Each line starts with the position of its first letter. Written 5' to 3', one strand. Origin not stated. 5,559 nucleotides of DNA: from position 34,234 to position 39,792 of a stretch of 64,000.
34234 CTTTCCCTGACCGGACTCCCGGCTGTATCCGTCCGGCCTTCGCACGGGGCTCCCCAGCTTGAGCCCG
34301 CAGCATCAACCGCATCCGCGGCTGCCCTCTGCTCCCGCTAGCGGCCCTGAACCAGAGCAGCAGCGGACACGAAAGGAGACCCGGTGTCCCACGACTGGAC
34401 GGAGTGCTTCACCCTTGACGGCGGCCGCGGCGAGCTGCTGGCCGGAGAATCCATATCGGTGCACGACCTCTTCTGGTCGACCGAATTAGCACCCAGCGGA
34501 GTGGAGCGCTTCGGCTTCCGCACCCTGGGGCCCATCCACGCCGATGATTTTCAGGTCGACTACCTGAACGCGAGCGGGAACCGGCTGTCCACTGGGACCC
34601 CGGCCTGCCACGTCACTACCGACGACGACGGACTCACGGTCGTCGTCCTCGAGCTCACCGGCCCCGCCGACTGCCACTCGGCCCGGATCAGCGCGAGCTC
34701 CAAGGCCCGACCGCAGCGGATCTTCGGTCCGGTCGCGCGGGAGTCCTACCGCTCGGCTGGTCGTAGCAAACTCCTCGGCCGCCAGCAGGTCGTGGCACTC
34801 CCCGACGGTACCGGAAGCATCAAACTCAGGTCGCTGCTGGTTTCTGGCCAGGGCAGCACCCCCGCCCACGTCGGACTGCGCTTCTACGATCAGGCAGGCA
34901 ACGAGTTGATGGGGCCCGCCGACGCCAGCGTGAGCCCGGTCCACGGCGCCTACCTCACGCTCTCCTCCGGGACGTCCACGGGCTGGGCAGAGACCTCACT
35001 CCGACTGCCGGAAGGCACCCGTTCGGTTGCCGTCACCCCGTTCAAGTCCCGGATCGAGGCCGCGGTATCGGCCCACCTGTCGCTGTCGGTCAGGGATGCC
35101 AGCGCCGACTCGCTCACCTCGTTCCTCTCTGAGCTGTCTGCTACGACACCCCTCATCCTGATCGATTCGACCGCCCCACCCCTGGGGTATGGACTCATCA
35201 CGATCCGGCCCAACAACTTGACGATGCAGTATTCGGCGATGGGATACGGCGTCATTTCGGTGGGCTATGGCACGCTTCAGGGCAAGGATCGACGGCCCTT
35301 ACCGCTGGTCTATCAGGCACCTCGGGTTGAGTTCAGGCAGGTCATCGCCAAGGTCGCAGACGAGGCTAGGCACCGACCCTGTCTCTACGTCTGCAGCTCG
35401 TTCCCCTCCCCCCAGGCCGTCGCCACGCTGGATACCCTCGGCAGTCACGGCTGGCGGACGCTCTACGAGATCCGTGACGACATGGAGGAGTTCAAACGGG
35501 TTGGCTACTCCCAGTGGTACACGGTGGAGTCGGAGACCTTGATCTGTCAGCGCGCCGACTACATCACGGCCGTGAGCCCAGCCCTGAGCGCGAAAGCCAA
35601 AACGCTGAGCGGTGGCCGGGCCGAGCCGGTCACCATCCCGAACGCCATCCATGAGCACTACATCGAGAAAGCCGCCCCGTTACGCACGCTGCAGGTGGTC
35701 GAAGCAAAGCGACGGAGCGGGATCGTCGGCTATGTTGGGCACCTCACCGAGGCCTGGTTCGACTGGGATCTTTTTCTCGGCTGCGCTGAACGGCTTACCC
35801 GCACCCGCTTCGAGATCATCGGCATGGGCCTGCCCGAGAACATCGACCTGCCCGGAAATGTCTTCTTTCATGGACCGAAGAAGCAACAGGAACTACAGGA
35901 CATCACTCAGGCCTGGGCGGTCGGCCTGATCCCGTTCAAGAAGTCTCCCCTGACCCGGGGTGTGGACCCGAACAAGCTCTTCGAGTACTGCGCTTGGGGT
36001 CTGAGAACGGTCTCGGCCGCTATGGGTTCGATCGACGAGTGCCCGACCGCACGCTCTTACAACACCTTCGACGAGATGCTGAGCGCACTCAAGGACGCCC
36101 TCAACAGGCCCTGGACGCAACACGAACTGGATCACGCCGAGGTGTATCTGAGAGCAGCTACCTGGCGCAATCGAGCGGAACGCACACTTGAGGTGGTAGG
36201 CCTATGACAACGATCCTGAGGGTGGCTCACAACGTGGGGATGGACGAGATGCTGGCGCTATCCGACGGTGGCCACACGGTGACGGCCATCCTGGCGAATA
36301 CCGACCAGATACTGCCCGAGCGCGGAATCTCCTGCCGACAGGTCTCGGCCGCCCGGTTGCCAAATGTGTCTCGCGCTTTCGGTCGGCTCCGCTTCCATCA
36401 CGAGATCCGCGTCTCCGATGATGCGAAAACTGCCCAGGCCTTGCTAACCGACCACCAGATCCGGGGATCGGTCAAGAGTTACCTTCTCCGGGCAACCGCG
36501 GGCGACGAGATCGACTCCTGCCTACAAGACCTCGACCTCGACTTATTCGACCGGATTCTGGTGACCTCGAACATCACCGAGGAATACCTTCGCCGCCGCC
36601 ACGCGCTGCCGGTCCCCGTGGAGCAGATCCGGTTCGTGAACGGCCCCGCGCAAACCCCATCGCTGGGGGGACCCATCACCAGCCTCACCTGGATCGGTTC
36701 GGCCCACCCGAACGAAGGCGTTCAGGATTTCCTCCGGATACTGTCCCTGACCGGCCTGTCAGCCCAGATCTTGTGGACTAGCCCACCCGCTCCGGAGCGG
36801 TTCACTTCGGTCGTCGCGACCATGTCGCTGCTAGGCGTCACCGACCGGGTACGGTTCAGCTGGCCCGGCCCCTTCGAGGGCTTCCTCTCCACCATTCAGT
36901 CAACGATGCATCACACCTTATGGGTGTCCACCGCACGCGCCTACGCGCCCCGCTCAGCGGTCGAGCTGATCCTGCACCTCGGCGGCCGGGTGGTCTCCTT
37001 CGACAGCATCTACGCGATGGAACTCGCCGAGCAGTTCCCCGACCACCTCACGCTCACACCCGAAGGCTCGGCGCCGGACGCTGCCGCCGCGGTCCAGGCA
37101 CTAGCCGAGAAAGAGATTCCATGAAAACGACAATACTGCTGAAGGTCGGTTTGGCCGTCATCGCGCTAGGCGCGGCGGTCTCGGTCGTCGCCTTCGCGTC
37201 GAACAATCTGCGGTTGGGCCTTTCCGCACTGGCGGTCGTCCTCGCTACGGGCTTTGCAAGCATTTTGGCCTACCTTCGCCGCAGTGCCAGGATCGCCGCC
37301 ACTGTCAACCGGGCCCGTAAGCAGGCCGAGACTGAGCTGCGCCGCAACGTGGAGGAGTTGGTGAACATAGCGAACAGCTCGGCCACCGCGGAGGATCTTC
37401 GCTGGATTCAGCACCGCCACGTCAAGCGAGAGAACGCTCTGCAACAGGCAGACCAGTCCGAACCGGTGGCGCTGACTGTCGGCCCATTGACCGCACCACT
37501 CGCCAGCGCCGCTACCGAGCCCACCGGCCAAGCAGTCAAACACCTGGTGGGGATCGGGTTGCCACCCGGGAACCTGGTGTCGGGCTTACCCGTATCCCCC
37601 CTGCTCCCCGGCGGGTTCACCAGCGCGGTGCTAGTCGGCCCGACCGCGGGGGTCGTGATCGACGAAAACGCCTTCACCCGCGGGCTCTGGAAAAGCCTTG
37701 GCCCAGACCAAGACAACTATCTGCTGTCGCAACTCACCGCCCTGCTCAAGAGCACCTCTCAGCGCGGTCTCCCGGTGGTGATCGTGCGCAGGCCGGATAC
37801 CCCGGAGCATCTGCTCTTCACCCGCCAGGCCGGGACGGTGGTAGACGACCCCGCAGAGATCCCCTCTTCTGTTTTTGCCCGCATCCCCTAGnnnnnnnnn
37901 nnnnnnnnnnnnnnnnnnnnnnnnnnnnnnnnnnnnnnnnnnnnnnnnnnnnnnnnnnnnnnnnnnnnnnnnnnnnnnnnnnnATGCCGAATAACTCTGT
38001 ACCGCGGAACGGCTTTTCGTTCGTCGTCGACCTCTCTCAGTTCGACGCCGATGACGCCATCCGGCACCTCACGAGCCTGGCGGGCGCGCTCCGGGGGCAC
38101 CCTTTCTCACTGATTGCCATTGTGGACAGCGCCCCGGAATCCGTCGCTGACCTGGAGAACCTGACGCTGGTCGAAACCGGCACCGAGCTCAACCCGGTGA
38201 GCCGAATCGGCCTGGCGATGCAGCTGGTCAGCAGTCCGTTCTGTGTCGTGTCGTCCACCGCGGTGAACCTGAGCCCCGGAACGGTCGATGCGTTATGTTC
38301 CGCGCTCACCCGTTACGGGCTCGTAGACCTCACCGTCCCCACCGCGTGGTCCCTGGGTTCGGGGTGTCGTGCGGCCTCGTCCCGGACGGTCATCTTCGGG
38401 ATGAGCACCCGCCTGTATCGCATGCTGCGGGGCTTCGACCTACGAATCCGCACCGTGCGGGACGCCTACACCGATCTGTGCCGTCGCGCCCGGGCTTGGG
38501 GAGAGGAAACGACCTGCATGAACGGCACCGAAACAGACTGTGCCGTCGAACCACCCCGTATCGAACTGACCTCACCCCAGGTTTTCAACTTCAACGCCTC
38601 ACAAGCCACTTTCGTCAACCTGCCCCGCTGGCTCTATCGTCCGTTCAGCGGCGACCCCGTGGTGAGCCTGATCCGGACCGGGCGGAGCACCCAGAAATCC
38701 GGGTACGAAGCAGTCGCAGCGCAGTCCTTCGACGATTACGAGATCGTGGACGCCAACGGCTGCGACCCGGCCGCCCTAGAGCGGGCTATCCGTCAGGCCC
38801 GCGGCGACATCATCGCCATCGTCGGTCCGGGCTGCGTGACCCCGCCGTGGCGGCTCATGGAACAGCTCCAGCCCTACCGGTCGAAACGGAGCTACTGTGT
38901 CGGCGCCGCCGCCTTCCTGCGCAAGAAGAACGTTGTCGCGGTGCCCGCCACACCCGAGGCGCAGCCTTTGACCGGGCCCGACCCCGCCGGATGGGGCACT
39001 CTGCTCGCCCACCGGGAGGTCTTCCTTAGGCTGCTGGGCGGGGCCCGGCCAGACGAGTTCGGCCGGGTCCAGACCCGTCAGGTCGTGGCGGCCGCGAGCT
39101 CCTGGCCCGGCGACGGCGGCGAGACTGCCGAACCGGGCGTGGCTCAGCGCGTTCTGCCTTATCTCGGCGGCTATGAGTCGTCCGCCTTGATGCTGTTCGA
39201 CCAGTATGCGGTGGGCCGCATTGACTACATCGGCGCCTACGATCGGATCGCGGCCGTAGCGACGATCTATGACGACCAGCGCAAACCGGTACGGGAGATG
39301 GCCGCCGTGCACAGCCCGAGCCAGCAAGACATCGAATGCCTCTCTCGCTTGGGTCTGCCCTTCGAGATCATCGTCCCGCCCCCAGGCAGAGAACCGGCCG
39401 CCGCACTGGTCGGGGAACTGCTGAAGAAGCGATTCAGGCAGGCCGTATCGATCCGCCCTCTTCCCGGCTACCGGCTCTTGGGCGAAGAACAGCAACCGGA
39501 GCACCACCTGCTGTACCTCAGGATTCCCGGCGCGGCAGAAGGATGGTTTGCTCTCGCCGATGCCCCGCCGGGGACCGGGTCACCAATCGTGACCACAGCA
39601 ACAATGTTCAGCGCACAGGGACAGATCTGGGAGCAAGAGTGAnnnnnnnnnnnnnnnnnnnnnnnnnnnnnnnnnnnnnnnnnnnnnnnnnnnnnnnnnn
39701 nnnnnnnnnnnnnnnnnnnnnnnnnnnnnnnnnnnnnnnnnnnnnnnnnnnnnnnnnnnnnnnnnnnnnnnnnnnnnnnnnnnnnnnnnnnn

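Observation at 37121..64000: Three paralogous 2-TM + coiled-coil + C-domain proteins, two of them start/stop-overlapped with paralogous tandem-GT-B enzymes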

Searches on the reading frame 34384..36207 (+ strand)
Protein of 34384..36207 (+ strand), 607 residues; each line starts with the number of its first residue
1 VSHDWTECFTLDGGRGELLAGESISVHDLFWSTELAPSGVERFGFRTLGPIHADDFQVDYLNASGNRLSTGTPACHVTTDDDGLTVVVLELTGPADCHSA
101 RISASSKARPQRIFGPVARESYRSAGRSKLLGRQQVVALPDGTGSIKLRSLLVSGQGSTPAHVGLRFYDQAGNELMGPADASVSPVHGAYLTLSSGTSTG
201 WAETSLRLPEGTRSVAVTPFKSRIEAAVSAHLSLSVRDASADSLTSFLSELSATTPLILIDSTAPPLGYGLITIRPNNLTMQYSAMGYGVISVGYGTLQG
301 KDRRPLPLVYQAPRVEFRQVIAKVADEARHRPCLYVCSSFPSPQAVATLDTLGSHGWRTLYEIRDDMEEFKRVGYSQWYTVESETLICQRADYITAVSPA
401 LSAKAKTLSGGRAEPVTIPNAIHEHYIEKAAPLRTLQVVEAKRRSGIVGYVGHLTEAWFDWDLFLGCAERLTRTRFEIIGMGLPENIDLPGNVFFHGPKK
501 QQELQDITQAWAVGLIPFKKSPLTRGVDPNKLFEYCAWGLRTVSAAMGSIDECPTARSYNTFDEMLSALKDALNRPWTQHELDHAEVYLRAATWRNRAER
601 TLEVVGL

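Call 11: search_protein_families(library=pfam, proteins=[window:34384-36207:+], max_evalue=0.01)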
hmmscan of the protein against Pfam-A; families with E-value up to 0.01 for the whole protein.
window:34384-36207:+ (607 aa): 2 families
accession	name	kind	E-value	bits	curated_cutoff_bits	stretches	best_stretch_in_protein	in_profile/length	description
PF13579.12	Glyco_trans_4_4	-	5.8e-05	23.9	29.7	1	312-420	59-157/158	Glycosyl transferase 4-like domain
PF13692.12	Glyco_trans_1_4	-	0.00032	21.4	27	1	447-552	3-113/142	Glycosyl transferases group 1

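Call 16: search_protein_families(library=ncbifam, proteins=[window:34384-36207:+], max_evalue=0.01)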
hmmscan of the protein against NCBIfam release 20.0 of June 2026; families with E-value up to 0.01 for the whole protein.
window:34384-36207:+ (607 aa): 1 family
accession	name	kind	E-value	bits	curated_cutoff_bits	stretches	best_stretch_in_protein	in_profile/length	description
NF047676.1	TeichurnBiosyTuaH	equivalog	3.7e-10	39.2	550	1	380-563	148-337/384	teichuronic acid biosynthesis protein TuaH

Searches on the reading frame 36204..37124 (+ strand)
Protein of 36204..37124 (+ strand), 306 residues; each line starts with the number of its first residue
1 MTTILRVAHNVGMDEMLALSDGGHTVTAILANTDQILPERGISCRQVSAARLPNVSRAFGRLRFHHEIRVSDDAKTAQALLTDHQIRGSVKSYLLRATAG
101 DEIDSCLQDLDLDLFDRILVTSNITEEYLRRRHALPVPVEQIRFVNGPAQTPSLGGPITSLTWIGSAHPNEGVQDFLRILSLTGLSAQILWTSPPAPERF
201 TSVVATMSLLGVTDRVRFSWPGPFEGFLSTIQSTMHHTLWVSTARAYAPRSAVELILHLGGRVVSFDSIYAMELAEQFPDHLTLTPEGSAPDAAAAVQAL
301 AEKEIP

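Call 11: search_protein_families(library=pfam, proteins=[window:36204-37124:+], max_evalue=0.01)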
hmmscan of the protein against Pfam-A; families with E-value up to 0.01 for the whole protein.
window:36204-37124:+ (306 aa): 0 families

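Call 16: search_protein_families(library=ncbifam, proteins=[window:36204-37124:+], max_evalue=0.01)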
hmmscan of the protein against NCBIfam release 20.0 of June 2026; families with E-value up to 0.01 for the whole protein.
window:36204-37124:+ (306 aa): 0 families

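Call 74: search_solved_structures(query=window:36204-37121:+, max_evalue=1)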
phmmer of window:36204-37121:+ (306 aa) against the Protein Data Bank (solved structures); distinct sequences matched with E-value up to 1: 1.
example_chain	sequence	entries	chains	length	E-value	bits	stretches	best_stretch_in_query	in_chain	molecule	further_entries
9w18_A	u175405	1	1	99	0.55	12.4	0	176-203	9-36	Fibronectin3-6847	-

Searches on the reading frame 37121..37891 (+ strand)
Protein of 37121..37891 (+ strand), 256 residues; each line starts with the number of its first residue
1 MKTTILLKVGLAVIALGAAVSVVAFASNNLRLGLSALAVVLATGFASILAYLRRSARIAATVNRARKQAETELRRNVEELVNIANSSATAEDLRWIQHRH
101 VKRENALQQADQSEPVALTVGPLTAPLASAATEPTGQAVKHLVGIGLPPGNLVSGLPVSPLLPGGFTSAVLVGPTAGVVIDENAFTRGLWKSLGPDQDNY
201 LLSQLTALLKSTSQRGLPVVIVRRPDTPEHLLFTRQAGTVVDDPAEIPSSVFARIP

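Call 11: search_protein_families(library=pfam, proteins=[window:37121-37891:+], max_evalue=0.01)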
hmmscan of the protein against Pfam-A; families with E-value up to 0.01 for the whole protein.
window:37121-37891:+ (256 aa): 0 families

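Call 16: search_protein_families(library=ncbifam, proteins=[window:37121-37891:+], max_evalue=0.01)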
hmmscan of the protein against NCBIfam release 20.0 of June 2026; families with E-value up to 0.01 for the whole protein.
window:37121-37891:+ (256 aa): 0 families

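Call 17: find_homologous_proteins(query=window:37121-37891:+, max_evalue=0.01)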
Query window:37121-37891:+ (256 aa): 2 proteins with E <= 0.01 among 8000 candidates.
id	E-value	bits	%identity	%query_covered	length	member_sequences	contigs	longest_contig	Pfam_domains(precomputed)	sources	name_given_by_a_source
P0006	2.9e-145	500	94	100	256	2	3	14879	-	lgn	-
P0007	4.4e-125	434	82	100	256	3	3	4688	-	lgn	-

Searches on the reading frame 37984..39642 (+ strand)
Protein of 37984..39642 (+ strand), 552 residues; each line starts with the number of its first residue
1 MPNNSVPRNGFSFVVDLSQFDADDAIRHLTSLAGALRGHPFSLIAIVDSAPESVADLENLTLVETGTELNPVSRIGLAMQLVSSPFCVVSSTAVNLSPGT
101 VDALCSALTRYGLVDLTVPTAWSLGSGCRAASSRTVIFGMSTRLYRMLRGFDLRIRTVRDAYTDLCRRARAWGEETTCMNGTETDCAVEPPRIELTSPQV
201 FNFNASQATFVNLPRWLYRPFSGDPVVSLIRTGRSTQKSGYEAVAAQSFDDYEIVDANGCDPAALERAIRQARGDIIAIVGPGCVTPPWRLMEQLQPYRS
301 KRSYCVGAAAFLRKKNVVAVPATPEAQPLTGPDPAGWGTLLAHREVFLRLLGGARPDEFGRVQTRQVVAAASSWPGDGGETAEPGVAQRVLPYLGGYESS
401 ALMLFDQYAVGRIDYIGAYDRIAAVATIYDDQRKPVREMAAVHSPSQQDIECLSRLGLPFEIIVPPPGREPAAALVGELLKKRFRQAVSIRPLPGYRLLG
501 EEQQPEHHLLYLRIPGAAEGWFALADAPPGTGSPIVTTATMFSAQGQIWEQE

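Call 11: search_protein_families(library=pfam, proteins=[window:37984-39642:+], max_evalue=0.01)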
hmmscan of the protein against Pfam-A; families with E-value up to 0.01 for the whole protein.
window:37984-39642:+ (552 aa): 0 families

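Call 16: search_protein_families(library=ncbifam, proteins=[window:37984-39642:+], max_evalue=0.01)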
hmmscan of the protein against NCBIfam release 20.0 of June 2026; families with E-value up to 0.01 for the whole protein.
window:37984-39642:+ (552 aa): 0 families

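Call 75: search_solved_structures(query=window:37984-39639:+, max_evalue=1)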
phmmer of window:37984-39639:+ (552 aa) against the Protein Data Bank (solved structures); distinct sequences matched with E-value up to 1: 0.
